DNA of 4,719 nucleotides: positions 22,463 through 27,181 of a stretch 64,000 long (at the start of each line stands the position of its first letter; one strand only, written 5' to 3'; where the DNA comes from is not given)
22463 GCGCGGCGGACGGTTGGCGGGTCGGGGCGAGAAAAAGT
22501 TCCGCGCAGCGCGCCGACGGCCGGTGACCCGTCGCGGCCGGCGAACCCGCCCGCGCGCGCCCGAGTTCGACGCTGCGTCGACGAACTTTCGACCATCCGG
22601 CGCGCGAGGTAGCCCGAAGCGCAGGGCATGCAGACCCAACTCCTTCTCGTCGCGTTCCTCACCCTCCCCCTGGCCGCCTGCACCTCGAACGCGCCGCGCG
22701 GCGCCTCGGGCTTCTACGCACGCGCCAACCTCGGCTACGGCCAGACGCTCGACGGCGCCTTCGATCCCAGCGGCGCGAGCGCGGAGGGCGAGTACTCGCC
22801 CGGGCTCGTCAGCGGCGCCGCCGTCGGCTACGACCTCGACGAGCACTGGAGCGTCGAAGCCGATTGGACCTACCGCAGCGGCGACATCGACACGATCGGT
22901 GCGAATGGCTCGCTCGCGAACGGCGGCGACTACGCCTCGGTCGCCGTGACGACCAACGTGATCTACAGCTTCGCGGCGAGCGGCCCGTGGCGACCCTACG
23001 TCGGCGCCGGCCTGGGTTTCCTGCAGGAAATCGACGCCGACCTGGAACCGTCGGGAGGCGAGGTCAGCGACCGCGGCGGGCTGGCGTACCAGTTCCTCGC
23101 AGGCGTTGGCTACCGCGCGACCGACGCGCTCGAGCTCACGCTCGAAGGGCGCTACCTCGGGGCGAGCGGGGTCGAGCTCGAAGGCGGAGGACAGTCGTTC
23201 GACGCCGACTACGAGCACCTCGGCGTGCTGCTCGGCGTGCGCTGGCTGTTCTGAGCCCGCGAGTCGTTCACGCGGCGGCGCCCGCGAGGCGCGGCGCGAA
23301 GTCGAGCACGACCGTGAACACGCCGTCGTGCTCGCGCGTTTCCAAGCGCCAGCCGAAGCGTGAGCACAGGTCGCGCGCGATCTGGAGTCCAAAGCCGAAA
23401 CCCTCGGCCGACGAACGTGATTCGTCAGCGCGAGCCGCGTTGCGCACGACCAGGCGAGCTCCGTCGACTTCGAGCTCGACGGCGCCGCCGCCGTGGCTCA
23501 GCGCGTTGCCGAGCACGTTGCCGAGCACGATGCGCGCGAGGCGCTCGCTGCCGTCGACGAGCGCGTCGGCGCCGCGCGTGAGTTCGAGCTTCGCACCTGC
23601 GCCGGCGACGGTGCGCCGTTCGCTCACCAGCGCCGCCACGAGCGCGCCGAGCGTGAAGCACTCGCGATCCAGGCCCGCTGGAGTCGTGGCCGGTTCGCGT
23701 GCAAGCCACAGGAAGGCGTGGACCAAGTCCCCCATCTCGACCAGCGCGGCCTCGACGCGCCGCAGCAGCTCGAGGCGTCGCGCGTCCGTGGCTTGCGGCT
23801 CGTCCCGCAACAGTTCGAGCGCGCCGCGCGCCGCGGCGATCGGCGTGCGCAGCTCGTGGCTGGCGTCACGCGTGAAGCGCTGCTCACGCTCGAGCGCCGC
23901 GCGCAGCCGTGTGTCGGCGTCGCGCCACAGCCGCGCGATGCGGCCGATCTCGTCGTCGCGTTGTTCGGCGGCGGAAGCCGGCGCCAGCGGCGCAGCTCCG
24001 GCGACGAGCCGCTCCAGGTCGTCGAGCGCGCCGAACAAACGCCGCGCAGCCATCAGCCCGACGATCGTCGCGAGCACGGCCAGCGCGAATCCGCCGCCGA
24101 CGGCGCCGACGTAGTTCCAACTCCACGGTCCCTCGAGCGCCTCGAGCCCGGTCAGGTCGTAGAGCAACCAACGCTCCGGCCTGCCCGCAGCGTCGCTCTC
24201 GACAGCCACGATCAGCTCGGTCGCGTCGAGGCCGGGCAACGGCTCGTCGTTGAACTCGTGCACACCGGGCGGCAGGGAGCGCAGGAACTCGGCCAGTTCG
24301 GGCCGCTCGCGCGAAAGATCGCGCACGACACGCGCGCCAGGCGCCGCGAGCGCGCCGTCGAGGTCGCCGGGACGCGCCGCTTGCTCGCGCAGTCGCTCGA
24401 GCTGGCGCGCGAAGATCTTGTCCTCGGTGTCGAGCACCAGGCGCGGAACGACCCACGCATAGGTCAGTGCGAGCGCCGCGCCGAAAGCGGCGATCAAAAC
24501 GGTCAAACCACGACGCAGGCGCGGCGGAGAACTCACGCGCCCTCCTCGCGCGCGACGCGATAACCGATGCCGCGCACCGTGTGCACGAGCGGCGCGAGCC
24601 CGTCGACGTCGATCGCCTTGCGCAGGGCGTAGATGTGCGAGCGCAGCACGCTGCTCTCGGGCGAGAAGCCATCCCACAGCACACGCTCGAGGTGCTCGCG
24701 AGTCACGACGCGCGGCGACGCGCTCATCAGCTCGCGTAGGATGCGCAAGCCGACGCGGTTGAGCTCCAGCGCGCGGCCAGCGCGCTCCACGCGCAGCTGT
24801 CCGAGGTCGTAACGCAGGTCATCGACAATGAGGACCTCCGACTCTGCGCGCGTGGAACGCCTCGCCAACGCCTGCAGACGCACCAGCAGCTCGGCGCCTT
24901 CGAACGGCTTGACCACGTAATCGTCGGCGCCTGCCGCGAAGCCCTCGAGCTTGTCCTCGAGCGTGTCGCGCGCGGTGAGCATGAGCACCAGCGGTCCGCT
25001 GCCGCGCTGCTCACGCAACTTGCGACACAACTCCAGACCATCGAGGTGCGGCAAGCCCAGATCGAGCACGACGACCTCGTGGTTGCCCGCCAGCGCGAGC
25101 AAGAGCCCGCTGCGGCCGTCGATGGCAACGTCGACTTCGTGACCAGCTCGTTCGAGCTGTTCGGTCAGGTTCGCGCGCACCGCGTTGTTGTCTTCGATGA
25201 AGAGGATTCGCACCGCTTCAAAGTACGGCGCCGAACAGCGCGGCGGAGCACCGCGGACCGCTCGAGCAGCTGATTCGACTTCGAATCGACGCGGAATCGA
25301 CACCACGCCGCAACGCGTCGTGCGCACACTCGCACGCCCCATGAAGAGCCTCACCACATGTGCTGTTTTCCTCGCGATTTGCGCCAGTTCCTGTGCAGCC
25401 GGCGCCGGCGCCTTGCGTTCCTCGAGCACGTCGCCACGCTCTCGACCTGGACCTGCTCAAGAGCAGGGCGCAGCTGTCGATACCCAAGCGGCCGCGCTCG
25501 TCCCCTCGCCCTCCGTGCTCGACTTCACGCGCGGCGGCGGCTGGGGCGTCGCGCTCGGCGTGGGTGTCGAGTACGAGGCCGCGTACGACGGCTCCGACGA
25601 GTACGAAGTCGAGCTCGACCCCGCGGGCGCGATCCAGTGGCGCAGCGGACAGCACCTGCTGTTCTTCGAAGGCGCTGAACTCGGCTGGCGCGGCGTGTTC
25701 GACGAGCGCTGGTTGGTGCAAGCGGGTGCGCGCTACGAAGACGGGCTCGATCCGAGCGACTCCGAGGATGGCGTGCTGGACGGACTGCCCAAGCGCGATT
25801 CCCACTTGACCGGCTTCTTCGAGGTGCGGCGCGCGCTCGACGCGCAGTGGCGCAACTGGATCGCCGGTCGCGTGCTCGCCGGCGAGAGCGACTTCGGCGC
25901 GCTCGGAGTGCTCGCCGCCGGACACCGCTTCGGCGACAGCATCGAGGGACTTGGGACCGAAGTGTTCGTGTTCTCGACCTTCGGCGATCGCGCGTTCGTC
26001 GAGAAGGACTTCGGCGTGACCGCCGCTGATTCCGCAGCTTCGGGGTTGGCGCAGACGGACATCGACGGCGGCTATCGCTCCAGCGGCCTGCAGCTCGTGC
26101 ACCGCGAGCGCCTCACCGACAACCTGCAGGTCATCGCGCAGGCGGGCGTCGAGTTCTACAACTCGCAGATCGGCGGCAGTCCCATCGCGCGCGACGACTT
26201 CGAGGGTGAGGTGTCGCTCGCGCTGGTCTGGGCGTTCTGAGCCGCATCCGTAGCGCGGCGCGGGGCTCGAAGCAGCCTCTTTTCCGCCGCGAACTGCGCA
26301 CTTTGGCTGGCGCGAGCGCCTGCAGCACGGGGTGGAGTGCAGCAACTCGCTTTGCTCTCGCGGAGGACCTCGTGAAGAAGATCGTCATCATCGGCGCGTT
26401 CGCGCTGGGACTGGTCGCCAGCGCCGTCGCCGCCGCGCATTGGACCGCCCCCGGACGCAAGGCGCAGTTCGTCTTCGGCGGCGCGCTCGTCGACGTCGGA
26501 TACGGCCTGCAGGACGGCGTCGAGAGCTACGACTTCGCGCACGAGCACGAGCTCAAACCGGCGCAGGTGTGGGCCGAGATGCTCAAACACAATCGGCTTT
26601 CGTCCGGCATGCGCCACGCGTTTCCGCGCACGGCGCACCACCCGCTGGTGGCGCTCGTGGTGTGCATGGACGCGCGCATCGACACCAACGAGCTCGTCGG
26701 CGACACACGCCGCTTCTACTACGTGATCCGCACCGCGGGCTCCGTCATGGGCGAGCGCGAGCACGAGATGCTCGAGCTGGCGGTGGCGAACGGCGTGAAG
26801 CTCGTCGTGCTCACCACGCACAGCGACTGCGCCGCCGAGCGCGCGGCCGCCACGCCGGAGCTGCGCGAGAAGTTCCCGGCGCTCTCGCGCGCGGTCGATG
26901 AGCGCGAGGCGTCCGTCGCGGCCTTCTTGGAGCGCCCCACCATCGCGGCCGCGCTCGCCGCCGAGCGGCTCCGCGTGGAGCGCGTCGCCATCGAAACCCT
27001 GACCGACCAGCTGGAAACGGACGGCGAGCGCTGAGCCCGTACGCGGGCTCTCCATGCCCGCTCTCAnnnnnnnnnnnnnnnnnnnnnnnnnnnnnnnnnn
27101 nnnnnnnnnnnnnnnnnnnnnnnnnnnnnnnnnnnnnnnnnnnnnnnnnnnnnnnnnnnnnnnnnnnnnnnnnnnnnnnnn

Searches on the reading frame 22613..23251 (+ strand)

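Call 20: search_protein_families(library=pfam, proteins=[window:22613-23251:+], max_evalue=0.01)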
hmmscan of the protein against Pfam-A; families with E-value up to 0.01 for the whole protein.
window:22613-23251:+ (213 aa): 3 families
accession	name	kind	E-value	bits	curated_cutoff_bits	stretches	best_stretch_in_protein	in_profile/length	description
PF13505.12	OMP_b-brl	-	6.8e-14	52.9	28.7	1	16-194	2-158/175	Outer membrane protein beta-barrel domain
PF02462.21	Opacity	-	3.3e-05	24.4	21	1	71-181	1-102/126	Opacity family porin protein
PF03922.20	OmpW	-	0.00068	20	24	1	63-175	38-154/195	OmpW family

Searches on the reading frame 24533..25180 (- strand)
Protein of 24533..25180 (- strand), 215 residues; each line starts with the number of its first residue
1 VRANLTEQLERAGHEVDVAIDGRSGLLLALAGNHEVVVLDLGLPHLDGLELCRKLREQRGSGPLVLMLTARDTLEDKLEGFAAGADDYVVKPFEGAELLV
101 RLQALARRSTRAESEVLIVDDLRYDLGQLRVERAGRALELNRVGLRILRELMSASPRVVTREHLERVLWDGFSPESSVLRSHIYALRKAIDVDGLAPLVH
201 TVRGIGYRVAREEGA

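Call 20: search_protein_families(library=pfam, proteins=[window:24533-25180:-], max_evalue=0.01)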
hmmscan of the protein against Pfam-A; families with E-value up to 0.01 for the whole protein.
window:24533-25180:- (215 aa): 3 families
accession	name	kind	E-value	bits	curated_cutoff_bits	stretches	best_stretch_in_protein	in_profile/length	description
PF00072.30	Response_reg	-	3e-20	72.9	30.2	1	1-102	10-110/111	Response regulator receiver domain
PF00486.34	Trans_reg_C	-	7.6e-15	55.2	26.2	1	136-208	2-76/77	Transcriptional regulatory protein, C terminal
PF23198.2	PDE8A_N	-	0.0019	18.6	29.6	1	9-77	30-99/147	PDE8A-like, N-terminal domain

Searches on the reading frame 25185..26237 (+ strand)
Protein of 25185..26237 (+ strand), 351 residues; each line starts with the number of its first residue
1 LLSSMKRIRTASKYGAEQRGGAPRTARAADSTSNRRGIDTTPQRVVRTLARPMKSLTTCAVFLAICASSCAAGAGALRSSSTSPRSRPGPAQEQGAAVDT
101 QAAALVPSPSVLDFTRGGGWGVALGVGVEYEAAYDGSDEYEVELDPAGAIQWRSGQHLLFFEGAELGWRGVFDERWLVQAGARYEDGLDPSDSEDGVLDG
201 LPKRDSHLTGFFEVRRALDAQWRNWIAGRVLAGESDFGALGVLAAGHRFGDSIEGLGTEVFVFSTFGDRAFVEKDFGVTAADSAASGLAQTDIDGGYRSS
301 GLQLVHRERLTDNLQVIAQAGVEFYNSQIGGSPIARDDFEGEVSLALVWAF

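Call 20: search_protein_families(library=pfam, proteins=[window:25185-26237:+], max_evalue=0.01)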
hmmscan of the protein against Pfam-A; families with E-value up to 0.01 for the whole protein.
window:25185-26237:+ (351 aa): 1 family
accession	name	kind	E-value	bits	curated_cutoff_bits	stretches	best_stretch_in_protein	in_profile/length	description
PF06629.18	MipA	-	6.8e-24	85.7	24.2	1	124-351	1-221/221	MltA-interacting protein MipA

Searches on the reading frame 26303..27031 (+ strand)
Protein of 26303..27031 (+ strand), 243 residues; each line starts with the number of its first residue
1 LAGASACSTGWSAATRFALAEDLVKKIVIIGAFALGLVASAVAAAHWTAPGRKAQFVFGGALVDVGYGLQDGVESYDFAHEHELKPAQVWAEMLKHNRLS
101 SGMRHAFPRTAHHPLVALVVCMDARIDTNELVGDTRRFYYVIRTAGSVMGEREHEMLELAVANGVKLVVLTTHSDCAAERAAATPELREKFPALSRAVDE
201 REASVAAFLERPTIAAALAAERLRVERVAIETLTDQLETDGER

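Call 20: search_protein_families(library=pfam, proteins=[window:26303-27031:+], max_evalue=0.01)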
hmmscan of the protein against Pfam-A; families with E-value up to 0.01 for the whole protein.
window:26303-27031:+ (243 aa): 1 family
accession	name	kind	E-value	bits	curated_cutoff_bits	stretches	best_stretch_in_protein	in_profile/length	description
PF00484.24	Pro_CA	-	2.7e-10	41.2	25.7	1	118-232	3-122/156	Carbonic anhydrase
